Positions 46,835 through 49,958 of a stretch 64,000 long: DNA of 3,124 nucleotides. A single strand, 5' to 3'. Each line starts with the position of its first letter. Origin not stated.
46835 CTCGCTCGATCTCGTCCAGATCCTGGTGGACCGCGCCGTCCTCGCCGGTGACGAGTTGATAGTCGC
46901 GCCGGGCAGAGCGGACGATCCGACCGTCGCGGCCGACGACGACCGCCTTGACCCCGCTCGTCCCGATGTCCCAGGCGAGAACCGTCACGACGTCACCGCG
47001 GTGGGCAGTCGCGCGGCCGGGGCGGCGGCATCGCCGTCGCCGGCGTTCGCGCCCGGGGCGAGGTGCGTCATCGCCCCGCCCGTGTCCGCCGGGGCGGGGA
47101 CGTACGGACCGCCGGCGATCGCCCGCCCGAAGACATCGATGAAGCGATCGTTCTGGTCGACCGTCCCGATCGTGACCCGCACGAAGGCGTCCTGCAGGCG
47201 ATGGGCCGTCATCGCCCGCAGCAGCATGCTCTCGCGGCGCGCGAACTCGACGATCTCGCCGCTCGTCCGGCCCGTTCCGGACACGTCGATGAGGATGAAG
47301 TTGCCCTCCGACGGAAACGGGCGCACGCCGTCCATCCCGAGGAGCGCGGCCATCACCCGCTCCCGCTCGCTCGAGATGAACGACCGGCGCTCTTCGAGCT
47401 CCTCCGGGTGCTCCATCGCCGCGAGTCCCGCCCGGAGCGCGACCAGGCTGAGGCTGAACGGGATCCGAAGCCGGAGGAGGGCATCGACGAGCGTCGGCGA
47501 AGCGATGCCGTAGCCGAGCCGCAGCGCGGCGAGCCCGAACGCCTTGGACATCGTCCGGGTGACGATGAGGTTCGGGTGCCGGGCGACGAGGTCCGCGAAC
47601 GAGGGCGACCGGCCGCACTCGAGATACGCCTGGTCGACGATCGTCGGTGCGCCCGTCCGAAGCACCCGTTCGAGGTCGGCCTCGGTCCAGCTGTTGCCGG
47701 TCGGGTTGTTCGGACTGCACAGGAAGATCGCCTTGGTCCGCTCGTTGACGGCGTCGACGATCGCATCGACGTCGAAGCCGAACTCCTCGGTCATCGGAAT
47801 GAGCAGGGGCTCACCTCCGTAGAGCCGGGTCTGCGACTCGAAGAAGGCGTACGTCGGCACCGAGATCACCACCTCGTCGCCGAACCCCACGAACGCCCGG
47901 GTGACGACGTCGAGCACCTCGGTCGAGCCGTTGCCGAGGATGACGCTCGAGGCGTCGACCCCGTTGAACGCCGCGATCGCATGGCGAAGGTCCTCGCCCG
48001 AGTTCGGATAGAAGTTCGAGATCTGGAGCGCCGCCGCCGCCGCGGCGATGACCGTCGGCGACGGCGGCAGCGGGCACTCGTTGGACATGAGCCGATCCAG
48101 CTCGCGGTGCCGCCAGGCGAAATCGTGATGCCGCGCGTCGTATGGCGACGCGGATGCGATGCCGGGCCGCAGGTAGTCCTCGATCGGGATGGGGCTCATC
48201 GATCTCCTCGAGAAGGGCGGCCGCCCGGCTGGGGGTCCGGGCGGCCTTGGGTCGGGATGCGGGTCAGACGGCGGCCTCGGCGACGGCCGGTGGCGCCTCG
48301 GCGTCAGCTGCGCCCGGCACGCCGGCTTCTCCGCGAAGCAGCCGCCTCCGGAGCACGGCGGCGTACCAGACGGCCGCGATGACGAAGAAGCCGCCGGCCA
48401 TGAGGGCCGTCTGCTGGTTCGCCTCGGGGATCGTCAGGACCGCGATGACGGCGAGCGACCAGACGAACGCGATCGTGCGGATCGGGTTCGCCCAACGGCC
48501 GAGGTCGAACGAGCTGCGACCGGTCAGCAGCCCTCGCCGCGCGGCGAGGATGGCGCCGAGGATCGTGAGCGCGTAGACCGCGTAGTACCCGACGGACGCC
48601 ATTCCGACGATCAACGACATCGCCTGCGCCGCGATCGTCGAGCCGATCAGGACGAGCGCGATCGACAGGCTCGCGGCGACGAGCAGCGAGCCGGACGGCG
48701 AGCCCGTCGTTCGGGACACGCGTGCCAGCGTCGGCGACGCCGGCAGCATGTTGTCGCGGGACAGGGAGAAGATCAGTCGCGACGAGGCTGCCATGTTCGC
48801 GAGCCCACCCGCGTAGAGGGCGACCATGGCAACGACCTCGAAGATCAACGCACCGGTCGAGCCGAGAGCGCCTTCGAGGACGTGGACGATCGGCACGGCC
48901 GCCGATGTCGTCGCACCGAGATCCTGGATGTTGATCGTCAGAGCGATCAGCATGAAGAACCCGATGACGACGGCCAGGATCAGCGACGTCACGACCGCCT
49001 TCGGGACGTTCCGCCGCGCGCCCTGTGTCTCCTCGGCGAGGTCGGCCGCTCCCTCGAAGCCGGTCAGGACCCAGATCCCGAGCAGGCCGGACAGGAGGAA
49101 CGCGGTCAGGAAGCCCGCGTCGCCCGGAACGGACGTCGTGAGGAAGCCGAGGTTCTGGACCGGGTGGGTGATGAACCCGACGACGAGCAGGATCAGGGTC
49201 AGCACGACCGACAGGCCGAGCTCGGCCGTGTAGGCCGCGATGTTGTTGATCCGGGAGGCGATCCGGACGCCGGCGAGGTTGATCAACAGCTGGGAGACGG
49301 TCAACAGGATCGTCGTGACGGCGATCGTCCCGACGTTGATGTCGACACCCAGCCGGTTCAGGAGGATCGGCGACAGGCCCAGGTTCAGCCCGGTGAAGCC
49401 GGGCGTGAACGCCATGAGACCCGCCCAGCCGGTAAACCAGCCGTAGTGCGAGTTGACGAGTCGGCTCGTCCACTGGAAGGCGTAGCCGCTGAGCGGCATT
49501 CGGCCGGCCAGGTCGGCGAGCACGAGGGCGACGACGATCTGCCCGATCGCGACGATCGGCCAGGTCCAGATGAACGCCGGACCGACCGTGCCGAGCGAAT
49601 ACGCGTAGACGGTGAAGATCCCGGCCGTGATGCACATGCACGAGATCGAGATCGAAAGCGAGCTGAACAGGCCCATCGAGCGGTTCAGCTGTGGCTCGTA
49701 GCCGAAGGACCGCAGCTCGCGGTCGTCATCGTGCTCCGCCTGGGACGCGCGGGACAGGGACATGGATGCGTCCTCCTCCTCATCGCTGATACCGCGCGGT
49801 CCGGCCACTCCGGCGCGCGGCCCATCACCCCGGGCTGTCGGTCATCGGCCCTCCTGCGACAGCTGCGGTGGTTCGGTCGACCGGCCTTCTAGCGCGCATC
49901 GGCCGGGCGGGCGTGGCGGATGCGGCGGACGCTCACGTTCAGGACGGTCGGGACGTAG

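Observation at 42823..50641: RuBisCO-like protein locked into a GntR, APC permease, aminotransferase, FGGY kinase, RLP, TIM paralogue, RpiB operon: candidate undescribed catabolic pathway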

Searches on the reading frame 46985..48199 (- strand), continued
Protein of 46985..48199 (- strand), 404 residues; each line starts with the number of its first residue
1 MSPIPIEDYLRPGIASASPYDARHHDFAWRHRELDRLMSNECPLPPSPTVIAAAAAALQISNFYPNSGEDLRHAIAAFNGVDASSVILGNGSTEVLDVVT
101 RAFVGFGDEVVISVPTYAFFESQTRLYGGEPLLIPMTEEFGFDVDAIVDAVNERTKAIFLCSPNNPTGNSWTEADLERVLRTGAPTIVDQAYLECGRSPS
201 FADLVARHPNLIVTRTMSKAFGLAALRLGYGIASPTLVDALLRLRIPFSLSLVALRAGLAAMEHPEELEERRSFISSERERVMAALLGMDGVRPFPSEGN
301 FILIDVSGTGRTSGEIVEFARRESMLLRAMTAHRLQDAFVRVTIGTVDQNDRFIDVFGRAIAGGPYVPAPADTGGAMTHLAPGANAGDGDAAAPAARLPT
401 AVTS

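Call 68: search_protein_families(library=ncbifam, proteins=[L085:12378-14099:+, L085:11701-12381:+, L085:14096-14575:+, L085:10160-11704:+, L085:9001-10146:+, L085:7344-8183:+, L085:4937-6451:+], max_evalue=1e-10)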
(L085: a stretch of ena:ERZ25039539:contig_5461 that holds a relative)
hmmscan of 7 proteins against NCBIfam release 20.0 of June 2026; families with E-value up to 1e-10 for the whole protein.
L085:12378-14099:+ (573 aa): 5 families
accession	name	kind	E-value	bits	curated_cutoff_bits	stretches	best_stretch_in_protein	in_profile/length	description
NF011049.0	PRK14479.1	subfamily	3.4e-200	666.4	492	1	1-568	1-566/568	dihydroxyacetone kinase family protein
TIGR02361.1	dak_ATP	equivalog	9.9e-106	354.6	574.95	1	11-564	10-582/583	glycerone kinase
TIGR02363.1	dhaK1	equivalog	1.4e-87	293.8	406.25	1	3-325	3-326/329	dihydroxyacetone kinase subunit DhaK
TIGR02362.1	dhaK1b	equivalog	2.8e-60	204.1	413.25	1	42-313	38-310/326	DhaKLM operon coactivator DhaQ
TIGR02365.1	dha_L_ycgS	equivalog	1.8e-34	119.2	138.3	1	368-565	4-195/196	dihydroxyacetone kinase subunit DhaL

L085:11701-12381:+ (226 aa): 12 families
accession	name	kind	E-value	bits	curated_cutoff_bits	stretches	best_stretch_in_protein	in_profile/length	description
TIGR02009.1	PGMB-YQAB-SF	subfamily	7.1e-28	98.1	153.35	1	5-183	3-186/186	beta-phosphoglucomutase family hydrolase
NF008087.0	PRK10826.1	equivalog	3.9e-26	92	191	1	5-201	9-209/222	hexitol phosphatase HxpB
TIGR01990.1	bPGM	equivalog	3.5e-23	82.5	189.4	1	5-183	3-186/187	beta-phosphoglucomutase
NF008610.0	PRK11587.1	equivalog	4.8e-16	58.7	282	1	4-188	4-186/219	sugar phosphatase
NF053653.1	InDiPhoBT2121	equivalog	1e-14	54.7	245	1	6-206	4-209/216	inorganic diphosphatase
TIGR01454.1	AHBA_synth_RP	hypoth_equivalog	2e-14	53.7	246.65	1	6-183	1-174/205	AHBA synthesis associated protein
NF008000.0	PRK10725.1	equivalog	5.7e-14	52.7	215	1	5-183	7-185/188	fructose-1-phosphate/6-phosphogluconate phosphatase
TIGR01509.1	HAD-SF-IA-v3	subfamily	1.6e-13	51.1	29.4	0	84-183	64-154/154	HAD-IA family hydrolase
TIGR01449.2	PGP_bact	equivalog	2.2e-12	47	180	1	6-206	1-207/213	phosphoglycolate phosphatase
NF046057.1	bifunc_MtlD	equivalog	2.2e-12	46.2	800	1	89-207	96-218/683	bifunctional mannitol-1-phosphate dehydrogenase/phosphatase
TIGR03351.1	PhnX-like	hypoth_equivalog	5.7e-12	46.1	218.9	1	6-205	4-212/220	phosphonatase-like hydrolase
NF007854.0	PRK10563.1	equivalog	1.4e-11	44.4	211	1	5-181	6-183/221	6-phosphogluconate phosphatase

L085:14096-14575:+ (159 aa): 9 families
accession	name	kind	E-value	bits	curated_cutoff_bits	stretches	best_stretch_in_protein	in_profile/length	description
TIGR02133.1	RPI_actino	equivalog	4.8e-44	149.8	168.2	1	8-154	3-147/148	ribose-5-phosphate isomerase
NF051858.1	EryPhIsonDerIRhiz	equivalog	2.6e-40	137.9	240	1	8-153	3-147/150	D-erythrulose-4-phosphate isomerase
NF004051.0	PRK05571.1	subfamily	1.3e-38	132.1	135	1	8-153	4-146/149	ribose-5-phosphate isomerase B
TIGR01120.1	rpiB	equivalog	2.4e-28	98.9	138.65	1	8-141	2-132/143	ribose 5-phosphate isomerase B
TIGR00689.1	rpiB_lacA_lacB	subfamily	4.9e-28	97.8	88.3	1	8-153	1-143/145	RpiB/LacA/LacB family sugar-phosphate isomerase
NF006381.0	PRK08622.1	equivalog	1.5e-20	73.7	234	1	7-153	2-145/171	galactose-6-phosphate isomerase subunit LacB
TIGR01119.1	lacB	equivalog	2.8e-17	63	312.55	1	8-155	3-147/171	galactose-6-phosphate isomerase subunit LacB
NF009258.0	PRK12615.1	equivalog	2.3e-13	50.4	325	1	8-152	3-144/171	galactose-6-phosphate isomerase subunit LacB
NF006380.0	PRK08621.1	equivalog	7.1e-13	49.1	164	1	8-139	3-129/142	galactose-6-phosphate isomerase subunit LacA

L085:10160-11704:+ (514 aa): 10 families
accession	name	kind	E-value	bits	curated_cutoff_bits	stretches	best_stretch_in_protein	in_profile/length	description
TIGR01312.1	XylB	equivalog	2.1e-88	297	380.25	1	10-493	2-479/481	xylulokinase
TIGR01314.1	gntK_FGGY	equivalog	3.6e-62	210.5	648.55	1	8-481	2-477/505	gluconokinase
NF011601.0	PRK15027.1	equivalog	1.4e-56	191.9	912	1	9-500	3-482/484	xylulokinase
TIGR01311.1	glycerol_kin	equivalog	3.7e-48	164.1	590.35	1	7-484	2-481/496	glycerol kinase GlpK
NF000756.0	PRK00047.1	subfamily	1.7e-43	148.7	498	1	7-484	6-482/502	glycerol kinase GlpK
NF008187.0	PRK10939.1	equivalog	4.2e-32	111.5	528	1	8-492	6-498/521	autoinducer-2 kinase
TIGR02628.1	fuculo_kin_coli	equivalog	5.1e-30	104.8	470.9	2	8-266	3-260/465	L-fuculokinase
NF003154.0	PRK04123.1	equivalog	5.9e-27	94.6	428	1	7-497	5-537/554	ribulokinase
TIGR01315.1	5C_CHO_kinase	subfamily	1e-21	77.3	408.7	1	8-252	2-263/541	FGGY family pentulose kinase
TIGR01234.1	L-ribulokinase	equivalog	2.6e-17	62.8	583.25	1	129-496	149-529/536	ribulokinase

L085:9001-10146:+ (381 aa): 46 families (the best 25 are shown)
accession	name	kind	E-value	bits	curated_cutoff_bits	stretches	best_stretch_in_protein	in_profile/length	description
TIGR01141.1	hisC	equivalog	7.1e-85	284.9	276.55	1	26-371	4-347/349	histidinol-phosphate transaminase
NF002878.0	PRK03321.1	subfamily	1.6e-69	234.3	374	1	46-373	24-348/352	histidinol-phosphate transaminase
NF003496.0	PRK05166.1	equivalog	1.2e-57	195.4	540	1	43-374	35-370/373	histidinol-phosphate transaminase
TIGR01140.1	L_thr_O3P_dcar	equivalog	2.1e-53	181.6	290.55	1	43-370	16-330/331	threonine-phosphate decarboxylase CobD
NF002877.0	PRK03317.1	equivalog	2.8e-52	177.8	409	1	47-375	34-368/374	histidinol-phosphate transaminase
NF006014.0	PRK08153.1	equivalog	1.8e-48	165.3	510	1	48-376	37-366/370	pyridoxal phosphate-dependent aminotransferase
NF006580.0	PRK09105.1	subfamily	1.1e-44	152.8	444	1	34-374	36-371/375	pyridoxal phosphate-dependent aminotransferase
NF002726.0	PRK02610.1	equivalog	1.8e-44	152.2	391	1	20-375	3-370/374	histidinol-phosphate transaminase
NF041364.1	GntC_guanitoxin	equivalog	6.6e-40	137.1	415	1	81-363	40-345/356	guanitoxin biosynthesis PLP-dependent (S)-gamma-hydroxy-L-arginine cyclodehydratase GntC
NF051461.1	pyoverd_PtaA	equivalog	4.8e-34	117.6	500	1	44-370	34-356/359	pyoverdine biosynthesis transaminase PtaA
NF005915.1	PRK07908.1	equivalog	3.6e-33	115.3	360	1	60-370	27-331/332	Rv2231c family histidinol phosphate aminotransferase CobC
NF053748.1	bifunc_CobBC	exception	4.4e-31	108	950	1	33-368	469-794/797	bifunctional hydrogenobyrinic acid a,c-diamide synthase/histidinol phosphate aminotransferase CobBC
NF004770.0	PRK06108.1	subfamily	3.4e-30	105.2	422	1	44-316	36-332/396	pyridoxal phosphate-dependent aminotransferase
NF005816.0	PRK07682.1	equivalog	4.6e-26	91.3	620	1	89-331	84-338/390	aminotransferase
NF041091.1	asp_aminotase_Arch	equivalog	8.6e-24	84.1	550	1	57-274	40-274/376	aspartate aminotransferase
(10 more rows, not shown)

L085:7344-8183:+ (279 aa): 6 families
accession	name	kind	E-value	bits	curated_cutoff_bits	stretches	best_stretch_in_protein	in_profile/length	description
TIGR02067.1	his_9_HisN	equivalog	3.9e-75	252.6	275.15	1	26-277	2-251/252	histidinol-phosphatase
TIGR01331.1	bisphos_cysQ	equivalog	1.4e-30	106.7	228.8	1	31-255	7-231/250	3'(2'),5'-bisphosphate nucleotidase CysQ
NF009321.0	PRK12676.1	equivalog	1.5e-25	89.8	264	1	48-276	33-261/264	bifunctional fructose-bisphosphatase/inositol-phosphate phosphatase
NF008027.1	PRK10757.1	equivalog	4.9e-22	78.1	332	1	50-278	31-258/267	inositol-1-monophosphatase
NF008182.0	PRK10931.1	equivalog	5.1e-14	52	379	1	35-255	12-227/246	3'(2'),5'-bisphosphate nucleotidase CysQ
TIGR01330.1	bisphos_HAL2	equivalog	9.2e-13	47.7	267.05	0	98-139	136-176/359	3'(2'),5'-bisphosphate nucleotidase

L085:4937-6451:+ (504 aa): 12 families
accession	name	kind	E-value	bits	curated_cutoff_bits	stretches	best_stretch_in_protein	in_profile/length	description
TIGR01312.1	XylB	equivalog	2.8e-62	210.9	380.25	2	4-268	1-265/481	xylulokinase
NF008187.0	PRK10939.1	equivalog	5e-43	147.5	528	2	4-266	7-271/521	autoinducer-2 kinase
TIGR01314.1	gntK_FGGY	equivalog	4.8e-34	117.7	648.55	1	4-276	3-274/505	gluconokinase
TIGR01311.1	glycerol_kin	equivalog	6.1e-33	113.9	590.35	2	5-310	5-315/496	glycerol kinase GlpK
TIGR02628.1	fuculo_kin_coli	equivalog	4.5e-31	108.3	470.9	1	5-466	5-463/465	L-fuculokinase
NF011601.0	PRK15027.1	equivalog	5.7e-31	107.4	912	1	4-485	3-475/484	xylulokinase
NF000756.0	PRK00047.1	subfamily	7.7e-29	100.3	498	2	5-267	9-276/502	glycerol kinase GlpK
NF003154.0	PRK04123.1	equivalog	2.6e-18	66.1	428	0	356-492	402-540/554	ribulokinase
TIGR02627.1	rhamnulo_kin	equivalog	3.8e-15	55.4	527.95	1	63-274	60-266/454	rhamnulokinase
TIGR01315.1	5C_CHO_kinase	subfamily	8.5e-15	54.4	408.7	0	4-247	3-266/541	FGGY family pentulose kinase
NF007925.0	PRK10640.1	equivalog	6.2e-14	51.3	639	1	65-273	68-271/489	rhamnulokinase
TIGR01234.1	L-ribulokinase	equivalog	3.9e-11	42.4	583.25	0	355-478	394-519/536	ribulokinase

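Call 69: find_related_loci(query=P0239, collection=metagenome_contigs, flank=8000)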
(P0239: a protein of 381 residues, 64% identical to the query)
Query P0239 (381 aa) in metagenome_contigs; peptide patterns used: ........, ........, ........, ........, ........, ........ (x = any residue, [..] = any of these).
107 stretches matched a pattern; 40 encode a relative of the query (tblastn E <= 1e-3); 40 distinct loci.
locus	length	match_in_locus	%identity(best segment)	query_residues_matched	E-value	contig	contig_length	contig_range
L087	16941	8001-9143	89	1-381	0e+0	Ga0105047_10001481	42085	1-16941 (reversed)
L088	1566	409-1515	70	6-374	0e+0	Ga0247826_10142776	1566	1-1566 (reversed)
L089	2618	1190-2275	71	4-364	0e+0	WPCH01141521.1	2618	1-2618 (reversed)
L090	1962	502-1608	64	5-374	1e-162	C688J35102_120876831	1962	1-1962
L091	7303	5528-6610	62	20-379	1e-142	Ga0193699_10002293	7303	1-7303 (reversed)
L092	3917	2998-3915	68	6-310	4e-146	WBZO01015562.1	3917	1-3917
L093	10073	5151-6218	62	18-374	6e-142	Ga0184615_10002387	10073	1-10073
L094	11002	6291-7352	62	20-374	1e-141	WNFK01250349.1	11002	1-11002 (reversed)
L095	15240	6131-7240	57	12-381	2e-125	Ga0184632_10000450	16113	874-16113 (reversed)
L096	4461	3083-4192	57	12-381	4e-126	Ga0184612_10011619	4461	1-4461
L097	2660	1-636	64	162-374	3e-86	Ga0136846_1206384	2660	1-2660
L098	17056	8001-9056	41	21-370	2e-88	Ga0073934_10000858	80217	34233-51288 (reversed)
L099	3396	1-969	40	50-370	5e-77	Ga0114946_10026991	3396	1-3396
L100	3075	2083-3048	38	37-363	2e-60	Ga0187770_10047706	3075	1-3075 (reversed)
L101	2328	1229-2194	38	37-363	1e-60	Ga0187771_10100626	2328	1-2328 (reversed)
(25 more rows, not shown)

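Call 73: search_protein_families(library=pfam, proteins=[L098:3528-4352:+, L098:4449-6089:+, L098:6187-7176:+, L098:7198-7980:+, L098:9182-10720:+, L098:10730-11428:+, L098:11485-12324:-, L098:12266-13267:-, L095:5082-5879:-, L095:7272-8201:-], max_evalue=0.00001)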
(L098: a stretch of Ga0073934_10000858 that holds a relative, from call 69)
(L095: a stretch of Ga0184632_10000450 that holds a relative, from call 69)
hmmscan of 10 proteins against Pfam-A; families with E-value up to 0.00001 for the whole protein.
L098:3528-4352:+ (274 aa): 4 families
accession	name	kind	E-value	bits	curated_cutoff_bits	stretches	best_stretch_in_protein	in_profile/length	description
PF07702.18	UTRA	-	3e-28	98.8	23.8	1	97-235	2-139/141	UTRA domain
PF00392.27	GntR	-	2.2e-22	78.9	27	1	12-75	1-64/64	Bacterial regulatory proteins, gntR family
PF08220.18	HTH_DeoR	-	2.1e-08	34.2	21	1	40-71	19-50/57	DeoR-like helix-turn-helix domain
PF25213.1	HVO_A0261_N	-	2.3e-06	27.8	35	1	37-71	26-60/86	HVO_A0261 N-terminal domain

L098:4449-6089:+ (546 aa): 2 families
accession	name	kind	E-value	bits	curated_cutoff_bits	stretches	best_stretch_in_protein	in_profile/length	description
PF13520.12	AA_permease_2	-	6.7e-14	52.1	27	1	38-498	14-410/427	Amino acid permease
PF00324.27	AA_permease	-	5.4e-08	32.4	24.6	1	58-515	28-449/470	Amino acid permease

L098:6187-7176:+ (329 aa): 0 families

L098:7198-7980:+ (260 aa): 0 families

L098:9182-10720:+ (512 aa): 2 families
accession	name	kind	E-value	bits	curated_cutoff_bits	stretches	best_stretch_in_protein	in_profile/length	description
PF00370.27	FGGY_N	-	6.8e-57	193.3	28.8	1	7-250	1-244/245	FGGY family of carbohydrate kinases, N-terminal domain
PF02782.22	FGGY_C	-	1.2e-36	126.8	27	1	263-456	4-196/198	FGGY family of carbohydrate kinases, C-terminal domain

L098:10730-11428:+ (232 aa): 1 family
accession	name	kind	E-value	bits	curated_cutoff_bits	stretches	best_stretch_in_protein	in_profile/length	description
PF08378.17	NERD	-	1.4e-08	35.6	22.1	1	92-180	27-111/111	Nuclease-related domain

L098:11485-12324:- (279 aa): 1 family
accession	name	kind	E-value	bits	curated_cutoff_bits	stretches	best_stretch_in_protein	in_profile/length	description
PF01925.25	TauE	-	4.6e-36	125.1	32.6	1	44-273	2-235/237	Sulfite exporter TauE/SafE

L098:12266-13267:- (333 aa): 1 family
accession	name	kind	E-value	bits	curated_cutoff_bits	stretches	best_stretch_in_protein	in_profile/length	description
PF01314.23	AFOR_C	-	1.2e-93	314.7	27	1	38-317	103-385/385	Aldehyde ferredoxin oxidoreductase, domains 2 & 3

L095:5082-5879:- (265 aa): 0 families

L095:7272-8201:- (309 aa): 1 family
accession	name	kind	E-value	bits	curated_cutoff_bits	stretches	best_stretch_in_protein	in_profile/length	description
PF00296.26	Bac_luciferase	-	2.4e-56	191.8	27.9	1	5-249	11-243/314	Luciferase-like monooxygenase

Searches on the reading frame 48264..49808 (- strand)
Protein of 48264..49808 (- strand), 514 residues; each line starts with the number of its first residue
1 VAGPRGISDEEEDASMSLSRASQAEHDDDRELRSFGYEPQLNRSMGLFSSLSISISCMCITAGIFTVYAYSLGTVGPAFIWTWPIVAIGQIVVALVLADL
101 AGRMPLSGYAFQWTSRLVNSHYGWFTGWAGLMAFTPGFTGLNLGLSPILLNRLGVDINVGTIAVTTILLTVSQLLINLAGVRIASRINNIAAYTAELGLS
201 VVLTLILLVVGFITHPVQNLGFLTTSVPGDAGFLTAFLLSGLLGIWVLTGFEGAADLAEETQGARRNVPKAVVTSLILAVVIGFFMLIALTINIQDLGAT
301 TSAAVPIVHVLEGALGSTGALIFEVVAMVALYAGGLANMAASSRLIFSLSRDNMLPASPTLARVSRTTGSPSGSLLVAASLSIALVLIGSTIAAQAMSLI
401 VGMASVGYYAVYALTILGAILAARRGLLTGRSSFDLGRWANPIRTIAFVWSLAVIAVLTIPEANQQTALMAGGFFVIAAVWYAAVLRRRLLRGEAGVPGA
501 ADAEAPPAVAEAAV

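Call 10: search_protein_families(library=pfam, proteins=[window:48264-49808:-])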
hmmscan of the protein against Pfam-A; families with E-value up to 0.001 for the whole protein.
window:48264-49808:- (514 aa): 2 families
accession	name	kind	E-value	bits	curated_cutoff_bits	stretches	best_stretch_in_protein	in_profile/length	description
PF13520.12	AA_permease_2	-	3e-44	152.1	27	1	46-467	2-413/427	Amino acid permease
PF00324.27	AA_permease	-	7.1e-19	68.3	24.6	1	60-460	11-419/470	Amino acid permease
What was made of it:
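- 48264..49763 (-): APC-superfamily permease, closest to the amino acid/choline transporter type. The ORF runs up to 49808, but the likely start is ATG 49763 behind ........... Pfam AA_permease_2 152 bits (call 10).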

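Call 11: search_protein_families(library=ncbifam, proteins=[window:48264-49808:-])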
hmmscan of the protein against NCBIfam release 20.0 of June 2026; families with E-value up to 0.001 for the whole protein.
window:48264-49808:- (514 aa): 11 families
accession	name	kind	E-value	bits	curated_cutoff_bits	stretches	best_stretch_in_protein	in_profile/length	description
TIGR03428.1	ureacarb_perm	hypoth_equivalog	1.3e-56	192.5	740.45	1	32-465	2-447/475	permease, urea carboxylase system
TIGR00907.1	2A0304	subfamily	1.2e-47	162.9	598.3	1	33-463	2-445/482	amino acid permease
TIGR00909.1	2A0306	subfamily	1.2e-29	103.5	556.8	1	41-425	1-377/429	amino acid transporter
TIGR00911.1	2A0308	subfamily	9.5e-17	60.6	701.8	1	12-420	19-414/505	L-type amino acid transporter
NF053761.1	BrChAATpBcaP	equivalog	4.2e-16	59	690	1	37-417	16-393/460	branched-chain amino acid transporter BcaP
TIGR00908.1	2A0305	equivalog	3.8e-15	55.7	381.75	1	39-487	3-431/442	ethanolamine permease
NF008245.0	PRK11021.1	equivalog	6.4e-12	45.2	284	1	40-420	3-364/419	L-methionine/branched-chain amino acid transporter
TIGR00906.1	2A0303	subfamily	5.2e-11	41.6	681.7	1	161-373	167-383/602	cationic amino acid transport permease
TIGR01773.1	GABAperm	equivalog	8.9e-07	28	678.1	1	53-489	22-451/452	GABA permease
NF051874.1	PVV_CTERM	equivalog_domain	0.00028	20.6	27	1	460-489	2-31/38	PVV-CTERM domain-containing choice-of-anchor G protein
NF007929.0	PRK10644.1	equivalog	0.00037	19.3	574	1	53-454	17-401/445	arginine/agmatine antiporter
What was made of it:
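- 48264..49763 (-): NCBIfam TIGR03428 192 bits and TIGR00907 163 bits, both below cutoff (call 11).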
